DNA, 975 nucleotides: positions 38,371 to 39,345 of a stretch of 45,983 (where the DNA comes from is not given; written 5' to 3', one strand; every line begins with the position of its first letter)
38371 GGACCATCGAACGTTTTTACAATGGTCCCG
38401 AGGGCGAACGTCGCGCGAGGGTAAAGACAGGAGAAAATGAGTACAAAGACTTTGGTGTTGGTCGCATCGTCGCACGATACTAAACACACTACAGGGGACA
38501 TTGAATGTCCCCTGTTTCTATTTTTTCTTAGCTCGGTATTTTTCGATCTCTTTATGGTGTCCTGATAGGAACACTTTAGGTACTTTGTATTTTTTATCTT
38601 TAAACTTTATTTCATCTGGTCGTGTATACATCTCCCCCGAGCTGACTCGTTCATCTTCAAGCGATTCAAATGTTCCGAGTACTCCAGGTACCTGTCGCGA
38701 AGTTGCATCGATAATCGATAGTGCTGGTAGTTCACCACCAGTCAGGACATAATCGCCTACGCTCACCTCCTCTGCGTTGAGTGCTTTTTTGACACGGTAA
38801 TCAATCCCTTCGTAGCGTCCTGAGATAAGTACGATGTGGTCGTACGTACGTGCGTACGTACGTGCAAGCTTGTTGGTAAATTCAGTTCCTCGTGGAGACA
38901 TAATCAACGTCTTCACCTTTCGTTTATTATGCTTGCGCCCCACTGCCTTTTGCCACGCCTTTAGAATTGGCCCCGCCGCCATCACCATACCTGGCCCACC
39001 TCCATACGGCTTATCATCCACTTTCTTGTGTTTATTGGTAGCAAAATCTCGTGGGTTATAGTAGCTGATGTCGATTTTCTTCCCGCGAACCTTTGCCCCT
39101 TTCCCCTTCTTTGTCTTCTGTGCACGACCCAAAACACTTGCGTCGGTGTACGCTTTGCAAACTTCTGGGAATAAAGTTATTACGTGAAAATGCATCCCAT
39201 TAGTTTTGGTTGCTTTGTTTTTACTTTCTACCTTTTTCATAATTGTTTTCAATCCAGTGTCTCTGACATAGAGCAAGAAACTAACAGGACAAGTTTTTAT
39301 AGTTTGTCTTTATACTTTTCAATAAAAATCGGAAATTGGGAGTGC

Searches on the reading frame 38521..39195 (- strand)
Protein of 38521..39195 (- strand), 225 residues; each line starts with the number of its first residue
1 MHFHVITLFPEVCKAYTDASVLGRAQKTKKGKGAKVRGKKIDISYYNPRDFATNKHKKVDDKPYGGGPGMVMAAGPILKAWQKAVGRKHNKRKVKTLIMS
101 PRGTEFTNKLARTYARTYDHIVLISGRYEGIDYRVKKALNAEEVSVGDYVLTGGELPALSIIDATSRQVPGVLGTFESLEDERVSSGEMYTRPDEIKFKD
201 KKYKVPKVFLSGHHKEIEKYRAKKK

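Call 52: search_solved_structures(query=window:38521-39195:-, show_alignments=2, max_evalue=1e-10)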
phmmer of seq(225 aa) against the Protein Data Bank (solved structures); distinct sequences matched with E-value up to 1e-10: 27.
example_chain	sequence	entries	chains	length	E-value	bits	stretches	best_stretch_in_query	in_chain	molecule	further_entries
4mcb_A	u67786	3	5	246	1.7e-44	155.3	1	3-224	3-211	tRNA (guanine-N(1)-)-methyltransferase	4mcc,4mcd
4ypw_A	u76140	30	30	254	1.8e-44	155.2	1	3-224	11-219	tRNA (guanine-N(1)-)-methyltransferase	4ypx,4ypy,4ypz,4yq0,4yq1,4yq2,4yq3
3axz_A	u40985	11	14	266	2.1e-44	155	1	3-224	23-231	tRNA (guanine-N(1)-)-methyltransferase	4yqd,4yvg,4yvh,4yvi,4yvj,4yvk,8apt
1uaj_A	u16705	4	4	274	2.3e-44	154.9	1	3-224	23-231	tRNA (Guanine-N(1)-)-methyltransferase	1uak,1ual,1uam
8sh4_A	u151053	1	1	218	6.2e-42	146.9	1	2-222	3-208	tRNA (guanine-N(1)-)-methyltransferase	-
4h3y_A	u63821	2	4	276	6.9e-42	146.8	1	1-223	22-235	tRNA (guanine-N(1)-)-methyltransferase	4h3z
3knu_A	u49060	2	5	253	1.1e-41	146.2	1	2-222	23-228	tRNA (guanine-N(1)-)-methyltransferase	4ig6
1p9p_A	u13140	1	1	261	1.1e-41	146.1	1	3-224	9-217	tRNA (Guanine-N(1)-)-methyltransferase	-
3ky7_A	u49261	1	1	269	1.4e-41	145.7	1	4-224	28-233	tRNA (guanine-N(1)-)-methyltransferase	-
9sdv_A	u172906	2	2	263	1.7e-41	145.5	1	5-224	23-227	tRNA (guanine-N(1)-)-methyltransferase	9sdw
5wyq_A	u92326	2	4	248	2.8e-40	141.5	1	5-223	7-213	tRNA (guanine-N(1)-)-methyltransferase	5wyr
6jki_A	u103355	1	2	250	2.9e-40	141.5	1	5-223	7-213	tRNA (guanine-N(1)-)-methyltransferase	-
5zhm_A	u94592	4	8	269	3.7e-40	141.1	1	5-223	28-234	tRNA (guanine-N(1)-)-methyltransferase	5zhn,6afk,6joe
8byh_A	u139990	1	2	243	4.4e-40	140.9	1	4-222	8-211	tRNA (guanine-N(1)-)-methyltransferase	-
8b1n_A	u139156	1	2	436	1.8e-39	138.9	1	5-222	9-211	tRNA (guanine-N(1)-)-methyltransferase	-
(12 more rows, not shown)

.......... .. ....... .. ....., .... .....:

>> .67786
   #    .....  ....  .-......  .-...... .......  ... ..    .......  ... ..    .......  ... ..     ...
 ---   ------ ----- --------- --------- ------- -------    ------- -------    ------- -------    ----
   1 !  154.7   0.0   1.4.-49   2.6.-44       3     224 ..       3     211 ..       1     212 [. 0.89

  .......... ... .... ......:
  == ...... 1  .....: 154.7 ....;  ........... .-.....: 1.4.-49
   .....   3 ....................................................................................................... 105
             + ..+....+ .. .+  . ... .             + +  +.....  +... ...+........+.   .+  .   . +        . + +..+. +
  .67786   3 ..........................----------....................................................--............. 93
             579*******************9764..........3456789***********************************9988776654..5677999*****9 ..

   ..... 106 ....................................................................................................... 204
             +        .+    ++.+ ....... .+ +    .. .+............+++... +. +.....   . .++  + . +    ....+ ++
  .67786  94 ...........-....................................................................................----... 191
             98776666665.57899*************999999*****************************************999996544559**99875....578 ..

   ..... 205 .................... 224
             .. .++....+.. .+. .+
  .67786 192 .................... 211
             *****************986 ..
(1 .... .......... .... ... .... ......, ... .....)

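Call 89: find_homologous_proteins(query=window:38521-39195:-, max_evalue=1e-20)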
Query seq(225 aa) (225 aa): 8000 proteins with E <= 1e-20 among 8000 candidates; the best 120 are listed.
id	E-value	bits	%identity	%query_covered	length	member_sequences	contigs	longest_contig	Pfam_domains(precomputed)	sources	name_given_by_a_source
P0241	1.1e-145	501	100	100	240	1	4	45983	PF01746.27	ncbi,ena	-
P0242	2.0e-129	448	88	100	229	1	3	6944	PF01746.27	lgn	-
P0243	7.4e-126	436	85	100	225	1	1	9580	PF01746.27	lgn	-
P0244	8.8e-126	436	86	99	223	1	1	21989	PF01746.27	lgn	-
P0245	3.1e-125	434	87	100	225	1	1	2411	PF01746.27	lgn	-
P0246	2.5e-124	431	85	100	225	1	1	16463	PF01746.27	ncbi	-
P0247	3.8e-122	424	84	100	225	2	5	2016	PF01746.27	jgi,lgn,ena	jgi:tRNA (guanine37-N1)-methyltransferase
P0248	2.4e-121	421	84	99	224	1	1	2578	PF01746.27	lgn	-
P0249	5.5e-120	417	86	95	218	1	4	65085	PF01746.27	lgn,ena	-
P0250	1.4e-119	416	82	100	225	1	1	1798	PF01746.27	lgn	-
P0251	4.2e-119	414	83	98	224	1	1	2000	PF01746.27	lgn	-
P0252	4.8e-119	414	82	99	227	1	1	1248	PF01746.27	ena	-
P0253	8.3e-119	413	82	99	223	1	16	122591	PF01746.27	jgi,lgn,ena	-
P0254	2.6e-118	411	81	99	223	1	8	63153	PF01746.27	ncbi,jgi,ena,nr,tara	ncbi:tRNA (guanosine(37)-N1)-methyltransferase TrmD [bacterium]|nr:tRNA (guanosine(37)-N1)-methyltra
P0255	2.9e-118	411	82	100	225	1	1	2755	PF01746.27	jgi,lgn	-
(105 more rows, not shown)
